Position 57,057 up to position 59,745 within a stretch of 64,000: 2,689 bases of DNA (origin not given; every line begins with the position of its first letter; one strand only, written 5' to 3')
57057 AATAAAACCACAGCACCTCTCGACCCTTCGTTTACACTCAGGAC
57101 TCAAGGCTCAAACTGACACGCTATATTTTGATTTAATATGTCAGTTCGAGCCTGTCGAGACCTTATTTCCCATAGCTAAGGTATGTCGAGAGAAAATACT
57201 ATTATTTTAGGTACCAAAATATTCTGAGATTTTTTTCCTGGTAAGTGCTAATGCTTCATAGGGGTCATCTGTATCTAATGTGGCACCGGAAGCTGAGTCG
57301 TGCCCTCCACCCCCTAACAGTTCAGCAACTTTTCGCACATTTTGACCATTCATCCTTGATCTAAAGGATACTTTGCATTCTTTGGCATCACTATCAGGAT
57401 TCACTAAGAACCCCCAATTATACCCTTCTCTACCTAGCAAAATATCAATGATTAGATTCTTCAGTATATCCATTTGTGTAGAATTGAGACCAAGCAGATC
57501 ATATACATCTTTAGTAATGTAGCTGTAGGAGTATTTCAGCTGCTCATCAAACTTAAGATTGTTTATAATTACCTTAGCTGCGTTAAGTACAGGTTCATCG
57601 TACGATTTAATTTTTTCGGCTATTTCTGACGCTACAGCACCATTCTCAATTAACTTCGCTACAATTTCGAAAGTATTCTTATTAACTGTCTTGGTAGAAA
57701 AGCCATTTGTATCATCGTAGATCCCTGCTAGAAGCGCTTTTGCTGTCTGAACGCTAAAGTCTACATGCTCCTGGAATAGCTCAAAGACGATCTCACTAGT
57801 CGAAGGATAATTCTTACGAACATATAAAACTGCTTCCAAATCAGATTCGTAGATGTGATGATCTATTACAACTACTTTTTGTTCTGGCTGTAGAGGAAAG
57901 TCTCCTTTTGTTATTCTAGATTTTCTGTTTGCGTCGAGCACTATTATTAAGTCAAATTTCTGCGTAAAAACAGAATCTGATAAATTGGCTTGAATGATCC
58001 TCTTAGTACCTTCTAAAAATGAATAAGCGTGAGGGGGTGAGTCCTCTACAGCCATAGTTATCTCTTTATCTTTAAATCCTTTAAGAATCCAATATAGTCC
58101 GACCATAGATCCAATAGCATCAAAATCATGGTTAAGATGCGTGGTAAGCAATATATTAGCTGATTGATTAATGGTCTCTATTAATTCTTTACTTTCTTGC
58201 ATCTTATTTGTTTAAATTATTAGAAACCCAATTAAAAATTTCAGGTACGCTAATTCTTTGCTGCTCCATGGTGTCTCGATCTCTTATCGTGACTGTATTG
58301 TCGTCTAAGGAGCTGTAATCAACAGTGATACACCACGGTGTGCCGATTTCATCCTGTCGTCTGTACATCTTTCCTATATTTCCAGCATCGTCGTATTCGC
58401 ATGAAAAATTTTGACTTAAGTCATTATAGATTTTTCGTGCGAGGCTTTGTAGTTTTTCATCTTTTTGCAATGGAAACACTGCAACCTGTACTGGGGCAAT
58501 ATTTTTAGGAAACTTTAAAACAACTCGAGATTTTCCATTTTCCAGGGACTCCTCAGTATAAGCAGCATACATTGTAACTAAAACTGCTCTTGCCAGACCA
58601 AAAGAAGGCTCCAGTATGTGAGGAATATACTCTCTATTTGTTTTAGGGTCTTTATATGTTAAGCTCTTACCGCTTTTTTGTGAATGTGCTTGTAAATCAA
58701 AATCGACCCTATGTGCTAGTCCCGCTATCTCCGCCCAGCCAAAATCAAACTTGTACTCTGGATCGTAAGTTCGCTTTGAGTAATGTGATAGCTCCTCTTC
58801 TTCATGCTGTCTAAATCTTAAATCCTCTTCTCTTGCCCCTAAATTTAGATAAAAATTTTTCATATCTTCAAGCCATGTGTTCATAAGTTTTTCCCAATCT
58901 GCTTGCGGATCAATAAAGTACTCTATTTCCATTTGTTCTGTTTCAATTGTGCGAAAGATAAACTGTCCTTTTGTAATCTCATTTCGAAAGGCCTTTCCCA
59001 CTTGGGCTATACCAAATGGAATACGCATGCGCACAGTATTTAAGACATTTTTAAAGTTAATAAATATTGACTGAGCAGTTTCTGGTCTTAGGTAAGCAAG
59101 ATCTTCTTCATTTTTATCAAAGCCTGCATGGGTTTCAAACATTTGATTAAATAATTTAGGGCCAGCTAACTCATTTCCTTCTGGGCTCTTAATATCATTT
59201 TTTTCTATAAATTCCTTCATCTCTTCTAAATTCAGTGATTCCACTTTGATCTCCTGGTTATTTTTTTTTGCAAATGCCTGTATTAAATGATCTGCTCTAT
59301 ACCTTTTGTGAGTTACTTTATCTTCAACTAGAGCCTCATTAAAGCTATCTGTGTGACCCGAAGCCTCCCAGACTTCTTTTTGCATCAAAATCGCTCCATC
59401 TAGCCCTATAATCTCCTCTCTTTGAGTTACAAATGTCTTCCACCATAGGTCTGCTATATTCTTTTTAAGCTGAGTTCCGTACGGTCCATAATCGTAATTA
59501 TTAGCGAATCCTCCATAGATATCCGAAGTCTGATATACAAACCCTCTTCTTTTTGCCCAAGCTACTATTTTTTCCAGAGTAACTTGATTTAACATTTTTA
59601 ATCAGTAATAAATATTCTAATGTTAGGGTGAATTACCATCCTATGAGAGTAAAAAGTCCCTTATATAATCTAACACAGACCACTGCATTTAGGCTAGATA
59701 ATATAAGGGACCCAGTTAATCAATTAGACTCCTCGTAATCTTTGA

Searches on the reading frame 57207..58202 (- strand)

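Call 5: search_protein_families(library=pfam, proteins=[window:57207-58202:-])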
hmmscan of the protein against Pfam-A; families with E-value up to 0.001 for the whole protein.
window:57207-58202:- (331 aa): 2 families
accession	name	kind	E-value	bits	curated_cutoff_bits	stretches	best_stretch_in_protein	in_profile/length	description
PF01368.27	DHH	-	1.1e-18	68.2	28.1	1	16-161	1-125/125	DHH family, N-terminal domain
PF02272.25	DHHA1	-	6.9e-09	36.5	25.9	1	251-325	21-100/102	DHHA1 domain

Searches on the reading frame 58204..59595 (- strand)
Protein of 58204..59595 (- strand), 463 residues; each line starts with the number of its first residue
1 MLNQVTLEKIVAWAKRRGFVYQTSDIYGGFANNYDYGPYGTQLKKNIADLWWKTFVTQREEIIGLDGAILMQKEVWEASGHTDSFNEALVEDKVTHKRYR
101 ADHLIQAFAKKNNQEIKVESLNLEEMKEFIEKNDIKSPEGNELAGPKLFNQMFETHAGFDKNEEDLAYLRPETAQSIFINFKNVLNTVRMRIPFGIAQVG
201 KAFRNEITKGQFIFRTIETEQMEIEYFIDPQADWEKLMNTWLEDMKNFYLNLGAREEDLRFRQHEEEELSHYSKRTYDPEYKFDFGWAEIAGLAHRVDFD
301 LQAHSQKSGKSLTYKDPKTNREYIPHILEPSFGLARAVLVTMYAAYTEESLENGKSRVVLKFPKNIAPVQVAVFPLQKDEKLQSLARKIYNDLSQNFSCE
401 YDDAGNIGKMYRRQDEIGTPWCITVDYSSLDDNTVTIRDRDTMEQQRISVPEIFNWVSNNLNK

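Call 5: search_protein_families(library=pfam, proteins=[window:58204-59595:-])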
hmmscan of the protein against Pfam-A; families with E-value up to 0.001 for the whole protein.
window:58204-59595:- (463 aa): 2 families
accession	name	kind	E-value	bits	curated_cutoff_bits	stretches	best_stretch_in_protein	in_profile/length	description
PF03129.25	HGTP_anticodon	-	6e-24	84.5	21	1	370-459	1-93/94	Anticodon binding domain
PF00587.30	tRNA-synt_2b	-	7.1e-08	33.1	29.3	1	161-340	5-174/179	tRNA synthetase class II core domain (G, H, P, S and T)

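Call 10: find_homologous_proteins(query=window:58204-59595:-, max_evalue=1e-50)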
Query window:58204-59595:- (463 aa): 8000 proteins with E <= 1e-50 among 8000 candidates; the best 120 are listed.
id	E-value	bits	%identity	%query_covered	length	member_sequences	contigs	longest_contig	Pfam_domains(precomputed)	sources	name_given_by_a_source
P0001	0.0e+0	1061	100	100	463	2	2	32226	PF03129.26,PF00587.31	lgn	-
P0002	4.3e-254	861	78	97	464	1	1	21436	PF03129.26,PF00587.31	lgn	-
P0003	2.1e-237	806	74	97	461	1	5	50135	PF03129.26,PF00587.31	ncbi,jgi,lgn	-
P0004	3.1e-223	760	68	99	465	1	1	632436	PF03129.26,PF00587.31,PF28494.1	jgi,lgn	jgi:glycyl-tRNA synthetase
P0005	3.5e-218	743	67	100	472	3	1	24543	PF03129.26,PF00587.31,PF28494.1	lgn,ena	-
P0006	4.2e-217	740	67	99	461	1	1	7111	PF03129.26,PF00587.31,PF28494.1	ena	-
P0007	9.6e-217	738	67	100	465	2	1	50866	PF03129.26,PF00587.31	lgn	-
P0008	8.0e-216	735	66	98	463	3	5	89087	PF03129.26,PF00587.31,PF28494.1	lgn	-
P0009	1.0e-215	735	68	100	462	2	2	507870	PF03129.26,PF00587.31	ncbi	-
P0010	4.4e-215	733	68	98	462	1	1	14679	PF03129.26,PF00587.31,PF28494.1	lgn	-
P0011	2.4e-214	730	67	99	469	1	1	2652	PF03129.26,PF00587.31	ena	-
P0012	4.8e-213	726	65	99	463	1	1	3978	PF03129.26,PF00587.31,PF28494.1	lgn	-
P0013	8.6e-213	725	66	100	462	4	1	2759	PF03129.26,PF00587.31,PF28494.1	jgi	jgi:glycyl-tRNA synthetase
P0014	2.5e-212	724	66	98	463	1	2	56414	PF03129.26,PF00587.31,PF28494.1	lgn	-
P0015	3.6e-211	720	65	97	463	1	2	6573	PF03129.26,PF00587.31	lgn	-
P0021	5.3e-208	710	67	98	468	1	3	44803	PF03129.26,PF00587.31,PF28494.1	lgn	-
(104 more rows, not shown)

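Call 12: find_related_loci(query=A1, collection=genome_contigs, flank=2500)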
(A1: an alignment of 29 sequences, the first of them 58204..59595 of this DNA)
Query A1 (463 aa) in genome_contigs; peptide patterns used: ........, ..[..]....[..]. (x = any residue, [..] = any of these).
600 stretches matched a pattern (row limit reached: there are more); 590 encode a relative of the query (tblastn E <= 1e-3); the best 80 are kept; 80 distinct loci.
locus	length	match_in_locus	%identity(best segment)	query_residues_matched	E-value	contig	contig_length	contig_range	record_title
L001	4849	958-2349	65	1-463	0e+0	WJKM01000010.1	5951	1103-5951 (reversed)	MAG: Candidatus Dojkabacteria bacterium isolate Bin_125 k141_1865068, whole genome shotgun sequence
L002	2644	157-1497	67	7-447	0e+0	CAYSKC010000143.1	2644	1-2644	MAG TPA_asm: uncultured Candidatus Saccharibacteria bacterium isolate SRP192927_co7_708 genome assembly, contig: NODE_10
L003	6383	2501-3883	54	1-463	5e-170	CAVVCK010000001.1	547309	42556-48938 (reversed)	MAG: uncultured bacterium isolate MFD02416.bin.1.123 genome assembly, contig: contig_35454, whole genome shotgun sequenc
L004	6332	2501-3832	55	1-448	1e-166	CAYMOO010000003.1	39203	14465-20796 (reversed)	MAG TPA_asm: uncultured Gammaproteobacteria bacterium isolate SRP278252_co2_62 genome assembly, contig: NODE_1915_length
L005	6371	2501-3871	52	1-462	9e-165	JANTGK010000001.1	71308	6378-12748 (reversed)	MAG: Candidatus Peregrinibacteria bacterium isolate bin10060 c_000000000107, whole genome shotgun sequence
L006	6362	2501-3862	52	5-461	1e-163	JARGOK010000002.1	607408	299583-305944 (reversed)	MAG: Candidatus Gracilibacteria bacterium isolate bin_em_oilr2.006 NODE_6_length_607408_cov_14.263303, whole genome shot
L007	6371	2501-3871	53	1-462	8e-164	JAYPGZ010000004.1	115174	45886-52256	MAG: Candidatus Roizmanbacteria bacterium isolate 139578_S179_concoct_bins.tsv.227 NODE_93_length_115174_cov_6.540771, w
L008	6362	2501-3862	50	4-461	7e-163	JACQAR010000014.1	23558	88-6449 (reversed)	MAG: Chlamydiia bacterium isolate NC_groundwater_921_Pr1_S-0.2um_49_13 Montesol18-Sp2_coassembly_scaffold_45648, whole g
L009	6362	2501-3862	50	4-461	1e-162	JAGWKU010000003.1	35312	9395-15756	MAG: Verrucomicrobiota bacterium isolate REEB169 contig-150_1292, whole genome shotgun sequence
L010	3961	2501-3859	51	4-462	7e-164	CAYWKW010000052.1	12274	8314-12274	MAG TPA_asm: uncultured bacterium isolate SRP200132_co2_218 genome assembly, contig: NODE_4560_length_12274_cov_9.819298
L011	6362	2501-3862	51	4-461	2e-161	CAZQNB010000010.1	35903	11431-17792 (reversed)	MAG TPA_asm: uncultured bacterium isolate SRP286056_co3_62 genome assembly, contig: NODE_837_length_35903_cov_22.133257,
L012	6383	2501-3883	49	2-461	4e-161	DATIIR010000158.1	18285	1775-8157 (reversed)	MAG TPA_asm: Chlamydiales bacterium isolate SMAG_U15670 k141_194537, whole genome shotgun sequence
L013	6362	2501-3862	49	4-461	2e-160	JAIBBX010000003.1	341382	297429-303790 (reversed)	MAG: Parachlamydiales bacterium isolate SSF52 NODE_201_length_341382_cov_25.586591, whole genome shotgun sequence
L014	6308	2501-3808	54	7-453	8e-160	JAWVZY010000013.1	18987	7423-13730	MAG: Candidatus Spechtbacterales bacterium isolate HN14.bin.41 k141_1896780_length_18987_cov_10.0000, whole genome shotg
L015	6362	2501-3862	50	4-461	9e-159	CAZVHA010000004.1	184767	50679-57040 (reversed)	MAG TPA_asm: uncultured bacterium isolate SRP178908_co1_279 genome assembly, contig: NODE_22_length_184767_cov_47.918500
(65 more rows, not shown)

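Call 14: find_encoding_contigs(protein=P0002, flank=3000, max_places=3)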
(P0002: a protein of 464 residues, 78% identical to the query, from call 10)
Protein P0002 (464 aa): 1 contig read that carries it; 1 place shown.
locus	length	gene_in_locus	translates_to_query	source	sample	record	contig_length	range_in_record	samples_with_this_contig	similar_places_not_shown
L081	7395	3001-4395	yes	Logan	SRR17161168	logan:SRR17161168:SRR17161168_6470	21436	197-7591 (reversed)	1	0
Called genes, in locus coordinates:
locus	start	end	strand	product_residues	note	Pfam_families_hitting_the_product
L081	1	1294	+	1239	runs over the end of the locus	PF16656:Pur_ac_phosph_N (weak)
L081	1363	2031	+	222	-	PF11967:RecO_N, PF02565:RecO_C (faint)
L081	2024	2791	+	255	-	PF02224:Cytidylate_kin (weak)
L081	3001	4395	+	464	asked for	PF00587:tRNA-synt_2b, PF03129:HGTP_anticodon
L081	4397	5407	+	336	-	PF01368:DHH, PF02272:DHHA1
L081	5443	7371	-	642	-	PF00012:HSP70, PF06723:MreB_Mbl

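Call 15: find_encoding_contigs(protein=P0003, flank=3000, max_places=3)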
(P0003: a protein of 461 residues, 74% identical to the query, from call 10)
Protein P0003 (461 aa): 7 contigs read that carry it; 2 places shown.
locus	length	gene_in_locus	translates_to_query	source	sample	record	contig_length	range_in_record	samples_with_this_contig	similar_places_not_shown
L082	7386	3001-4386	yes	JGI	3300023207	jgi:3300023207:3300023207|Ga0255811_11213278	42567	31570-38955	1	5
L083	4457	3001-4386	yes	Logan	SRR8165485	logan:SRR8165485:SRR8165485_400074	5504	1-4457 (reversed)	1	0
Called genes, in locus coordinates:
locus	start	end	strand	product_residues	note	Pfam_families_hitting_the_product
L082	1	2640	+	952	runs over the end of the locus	PF16656:Pur_ac_phosph_N (weak)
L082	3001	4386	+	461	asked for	PF00587:tRNA-synt_2b, PF03129:HGTP_anticodon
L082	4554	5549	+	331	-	PF01368:DHH, PF02272:DHHA1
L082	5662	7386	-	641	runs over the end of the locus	PF00012:HSP70, PF06723:MreB_Mbl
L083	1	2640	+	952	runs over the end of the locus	PF16656:Pur_ac_phosph_N (weak)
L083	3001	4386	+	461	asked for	PF00587:tRNA-synt_2b, PF03129:HGTP_anticodon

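Call 16: find_encoding_contigs(protein=P0004, flank=3000, max_places=2)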
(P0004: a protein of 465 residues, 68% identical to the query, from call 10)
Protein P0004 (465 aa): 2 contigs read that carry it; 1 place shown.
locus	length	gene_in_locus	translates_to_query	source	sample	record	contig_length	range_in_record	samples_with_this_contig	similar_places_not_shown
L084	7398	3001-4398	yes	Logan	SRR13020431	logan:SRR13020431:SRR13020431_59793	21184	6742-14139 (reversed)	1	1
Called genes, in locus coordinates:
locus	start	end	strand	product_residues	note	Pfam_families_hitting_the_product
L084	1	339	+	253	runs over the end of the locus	PF13189:Cytidylate_kin2 (faint)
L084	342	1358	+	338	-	PF01070:FMN_dh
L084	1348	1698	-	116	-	-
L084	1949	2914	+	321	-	PF12686:DUF3800 (weak)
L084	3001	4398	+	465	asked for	PF28494:GlyRS_ins_1 (weak), PF00587:tRNA-synt_2b (weak), PF03129:HGTP_anticodon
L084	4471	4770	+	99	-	PF01329:Pterin_4a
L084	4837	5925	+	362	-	PF01926:MMR_HSR1, PF02421:FeoB_N (weak), PF06071:YchF-GTPase_C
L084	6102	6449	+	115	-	-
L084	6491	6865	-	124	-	PF12643:MazG-like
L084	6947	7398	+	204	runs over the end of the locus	-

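Call 21: find_related_loci(query=A1, collection=metagenome_contigs, flank=2000)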
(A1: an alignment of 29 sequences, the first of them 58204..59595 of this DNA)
Query A1 (463 aa) in metagenome_contigs; peptide patterns used: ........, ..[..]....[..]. (x = any residue, [..] = any of these).
600 stretches matched a pattern (row limit reached: there are more); 593 encode a relative of the query (tblastn E <= 1e-3); the best 80 are kept; 80 distinct loci.
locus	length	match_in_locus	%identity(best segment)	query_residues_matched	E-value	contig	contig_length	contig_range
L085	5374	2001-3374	56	1-463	3e-180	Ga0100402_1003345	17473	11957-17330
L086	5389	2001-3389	68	1-462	0e+0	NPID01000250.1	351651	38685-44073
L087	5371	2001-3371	52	2-462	5e-166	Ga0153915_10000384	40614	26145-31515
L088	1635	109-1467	51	7-462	1e-177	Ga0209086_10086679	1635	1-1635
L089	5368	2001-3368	50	3-462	8e-161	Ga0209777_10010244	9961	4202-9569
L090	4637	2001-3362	50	4-461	3e-161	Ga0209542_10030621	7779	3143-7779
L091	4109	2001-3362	50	4-461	6e-162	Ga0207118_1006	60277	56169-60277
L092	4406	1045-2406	50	4-461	4e-161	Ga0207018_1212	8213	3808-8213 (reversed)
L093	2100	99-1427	53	7-453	4e-171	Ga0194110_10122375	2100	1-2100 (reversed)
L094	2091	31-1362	52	7-454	4e-171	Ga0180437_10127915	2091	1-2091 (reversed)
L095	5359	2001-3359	51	5-461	6e-158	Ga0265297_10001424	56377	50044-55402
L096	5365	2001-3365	50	4-462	3e-158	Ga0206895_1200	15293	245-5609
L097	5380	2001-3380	51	2-461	5e-158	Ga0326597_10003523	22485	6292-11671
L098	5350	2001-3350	49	4-457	1e-157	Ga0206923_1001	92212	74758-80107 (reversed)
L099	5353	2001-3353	50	7-461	2e-157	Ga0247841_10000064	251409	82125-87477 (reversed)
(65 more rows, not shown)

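Call 26: find_encoding_contigs(protein=P0005, flank=2500, max_places=2)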
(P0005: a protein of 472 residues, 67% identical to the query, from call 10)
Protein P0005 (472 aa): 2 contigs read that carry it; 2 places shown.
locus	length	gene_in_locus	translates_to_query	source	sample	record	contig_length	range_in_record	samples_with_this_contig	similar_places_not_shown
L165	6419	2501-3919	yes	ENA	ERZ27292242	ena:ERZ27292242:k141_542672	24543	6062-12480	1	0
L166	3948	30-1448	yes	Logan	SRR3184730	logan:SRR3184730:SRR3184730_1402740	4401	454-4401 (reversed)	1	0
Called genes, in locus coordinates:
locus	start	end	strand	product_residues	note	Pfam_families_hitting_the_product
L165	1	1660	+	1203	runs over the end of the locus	PF09925:DUF2157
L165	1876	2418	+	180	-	PF13302:Acetyltransf_3, PF13420:Acetyltransf_4 (weak), PF00583:Acetyltransf_1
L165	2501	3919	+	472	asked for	PF28494:GlyRS_ins_1 (faint), PF00587:tRNA-synt_2b (weak), PF03129:HGTP_anticodon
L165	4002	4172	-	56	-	-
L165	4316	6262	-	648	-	PF00012:HSP70, PF06723:MreB_Mbl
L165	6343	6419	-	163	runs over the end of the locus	PF01025:GrpE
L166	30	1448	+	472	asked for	PF28494:GlyRS_ins_1 (faint), PF00587:tRNA-synt_2b (weak), PF03129:HGTP_anticodon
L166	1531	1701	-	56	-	-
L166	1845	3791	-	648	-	PF00012:HSP70, PF06723:MreB_Mbl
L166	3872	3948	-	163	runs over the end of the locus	PF01025:GrpE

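Call 27: find_encoding_contigs(protein=P0007, flank=2500, max_places=2)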
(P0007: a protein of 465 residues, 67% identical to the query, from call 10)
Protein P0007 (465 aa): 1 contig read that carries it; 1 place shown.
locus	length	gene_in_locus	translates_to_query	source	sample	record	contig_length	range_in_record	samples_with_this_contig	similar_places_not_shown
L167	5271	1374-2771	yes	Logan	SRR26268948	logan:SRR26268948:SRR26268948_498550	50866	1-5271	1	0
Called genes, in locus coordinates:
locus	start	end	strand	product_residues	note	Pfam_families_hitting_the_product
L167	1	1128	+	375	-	?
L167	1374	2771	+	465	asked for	PF00587:tRNA-synt_2b, PF03129:HGTP_anticodon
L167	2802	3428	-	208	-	-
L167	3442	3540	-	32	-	-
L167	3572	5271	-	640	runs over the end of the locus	PF00012:HSP70, PF06723:MreB_Mbl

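Call 28: find_encoding_contigs(protein=P0009, flank=2500, max_places=2)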
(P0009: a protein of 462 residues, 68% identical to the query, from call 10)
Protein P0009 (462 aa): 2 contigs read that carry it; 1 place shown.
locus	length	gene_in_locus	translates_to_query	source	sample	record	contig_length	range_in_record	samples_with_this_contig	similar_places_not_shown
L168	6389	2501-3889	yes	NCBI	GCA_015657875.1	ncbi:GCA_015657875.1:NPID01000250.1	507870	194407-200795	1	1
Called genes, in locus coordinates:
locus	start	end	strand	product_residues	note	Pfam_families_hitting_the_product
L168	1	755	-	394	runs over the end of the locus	PF00486:Trans_reg_C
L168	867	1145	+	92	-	-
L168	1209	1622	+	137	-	PF20393:Pro_CA_2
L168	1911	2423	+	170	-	-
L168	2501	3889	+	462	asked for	PF00587:tRNA-synt_2b, PF03129:HGTP_anticodon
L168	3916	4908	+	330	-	PF01368:DHH, PF02272:DHHA1 (faint)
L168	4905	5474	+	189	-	PF20185:DUF6548 (weak)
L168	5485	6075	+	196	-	-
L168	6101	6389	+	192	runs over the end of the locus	-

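Call 30: find_encoding_contigs(protein=P0008, flank=2000, max_places=1)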
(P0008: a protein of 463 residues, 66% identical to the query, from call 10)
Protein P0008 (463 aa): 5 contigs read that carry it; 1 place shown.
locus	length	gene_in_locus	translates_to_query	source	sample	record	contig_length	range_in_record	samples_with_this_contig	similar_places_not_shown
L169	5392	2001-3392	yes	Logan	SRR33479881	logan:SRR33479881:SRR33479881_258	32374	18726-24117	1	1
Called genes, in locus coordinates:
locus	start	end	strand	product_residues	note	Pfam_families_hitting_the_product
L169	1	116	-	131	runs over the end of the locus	-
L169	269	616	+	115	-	-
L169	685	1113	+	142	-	PF13396:PLDc_N (weak)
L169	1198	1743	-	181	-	PF01966:HD (weak)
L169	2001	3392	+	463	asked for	PF28494:GlyRS_ins_1 (faint), PF00587:tRNA-synt_2b, PF03129:HGTP_anticodon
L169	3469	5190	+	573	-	PF00664:ABC_membrane, PF00005:ABC_tran, PF02463:SMC_N (faint)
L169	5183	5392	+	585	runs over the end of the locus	PF00664:ABC_membrane, PF00005:ABC_tran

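Call 31: find_encoding_contigs(protein=P0010, flank=2000, max_places=1)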
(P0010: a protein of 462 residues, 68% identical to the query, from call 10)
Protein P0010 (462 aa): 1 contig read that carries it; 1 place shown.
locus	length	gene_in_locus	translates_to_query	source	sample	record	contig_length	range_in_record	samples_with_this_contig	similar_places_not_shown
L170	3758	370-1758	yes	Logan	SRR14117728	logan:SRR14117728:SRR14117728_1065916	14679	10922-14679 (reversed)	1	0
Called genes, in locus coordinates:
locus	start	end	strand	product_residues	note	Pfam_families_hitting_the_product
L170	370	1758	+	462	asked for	PF28494:GlyRS_ins_1 (weak), PF00587:tRNA-synt_2b, PF03129:HGTP_anticodon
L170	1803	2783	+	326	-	PF01368:DHH, PF02272:DHHA1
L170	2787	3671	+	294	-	-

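Call 32: find_encoding_contigs(protein=P0014, flank=2000, max_places=1)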
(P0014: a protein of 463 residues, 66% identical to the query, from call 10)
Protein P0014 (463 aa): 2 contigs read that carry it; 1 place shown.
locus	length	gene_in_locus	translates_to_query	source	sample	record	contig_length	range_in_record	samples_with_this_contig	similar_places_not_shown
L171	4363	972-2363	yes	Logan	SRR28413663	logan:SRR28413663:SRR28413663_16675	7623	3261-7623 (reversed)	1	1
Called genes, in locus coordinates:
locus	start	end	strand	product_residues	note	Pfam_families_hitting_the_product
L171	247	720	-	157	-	-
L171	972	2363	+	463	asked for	PF28494:GlyRS_ins_1 (weak), PF00587:tRNA-synt_2b, PF03129:HGTP_anticodon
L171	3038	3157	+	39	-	-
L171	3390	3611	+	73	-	-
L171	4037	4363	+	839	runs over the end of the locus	PF02861:Clp_N, PF02861:Clp_N, PF00004:AAA, PF17871:AAA_lid_9, PF00158:Sigma54_activat, PF00004:AAA, PF07724:AAA_2, PF07728:AAA_5, +13 more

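Call 33: find_encoding_contigs(protein=P0021, flank=2000, max_places=1)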
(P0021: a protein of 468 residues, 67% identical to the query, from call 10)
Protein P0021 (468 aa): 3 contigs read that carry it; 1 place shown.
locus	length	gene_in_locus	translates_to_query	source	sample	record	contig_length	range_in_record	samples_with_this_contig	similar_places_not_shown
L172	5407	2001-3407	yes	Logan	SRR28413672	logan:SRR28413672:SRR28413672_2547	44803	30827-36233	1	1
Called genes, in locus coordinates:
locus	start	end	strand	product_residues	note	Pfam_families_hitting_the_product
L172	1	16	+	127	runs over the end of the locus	-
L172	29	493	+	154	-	-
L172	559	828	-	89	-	-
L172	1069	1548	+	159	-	-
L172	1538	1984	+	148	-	-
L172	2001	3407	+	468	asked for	PF28494:GlyRS_ins_1 (weak), PF00587:tRNA-synt_2b, PF03129:HGTP_anticodon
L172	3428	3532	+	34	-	-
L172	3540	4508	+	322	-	PF01368:DHH, PF02272:DHHA1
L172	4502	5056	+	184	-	-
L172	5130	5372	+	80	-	-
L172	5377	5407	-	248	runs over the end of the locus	PF05990:DUF900 (weak), PF12146:Hydrolase_4 (faint), PF00326:Peptidase_S9 (weak)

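Call 35: find_encoding_contigs(protein=P0001, flank=2500, max_places=4)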
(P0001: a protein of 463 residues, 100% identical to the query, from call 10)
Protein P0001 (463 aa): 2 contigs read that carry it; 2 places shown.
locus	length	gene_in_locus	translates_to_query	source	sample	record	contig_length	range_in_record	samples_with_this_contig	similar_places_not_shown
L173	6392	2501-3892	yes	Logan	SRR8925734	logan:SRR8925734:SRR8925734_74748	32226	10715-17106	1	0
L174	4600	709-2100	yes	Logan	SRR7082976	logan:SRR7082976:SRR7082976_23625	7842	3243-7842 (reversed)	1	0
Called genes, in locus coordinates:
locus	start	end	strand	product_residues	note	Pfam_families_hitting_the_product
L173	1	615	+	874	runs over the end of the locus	PF16656:Pur_ac_phosph_N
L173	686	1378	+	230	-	PF11967:RecO_N, PF02565:RecO_C (faint)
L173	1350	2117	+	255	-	PF02224:Cytidylate_kin (weak)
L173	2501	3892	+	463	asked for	PF00587:tRNA-synt_2b, PF03129:HGTP_anticodon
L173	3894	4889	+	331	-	PF01368:DHH, PF02272:DHHA1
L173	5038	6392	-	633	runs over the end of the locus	PF00012:HSP70, PF06723:MreB_Mbl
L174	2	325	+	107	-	?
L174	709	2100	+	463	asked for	PF00587:tRNA-synt_2b, PF03129:HGTP_anticodon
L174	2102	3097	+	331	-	PF01368:DHH, PF02272:DHHA1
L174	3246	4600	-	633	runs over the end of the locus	PF00012:HSP70, PF06723:MreB_Mbl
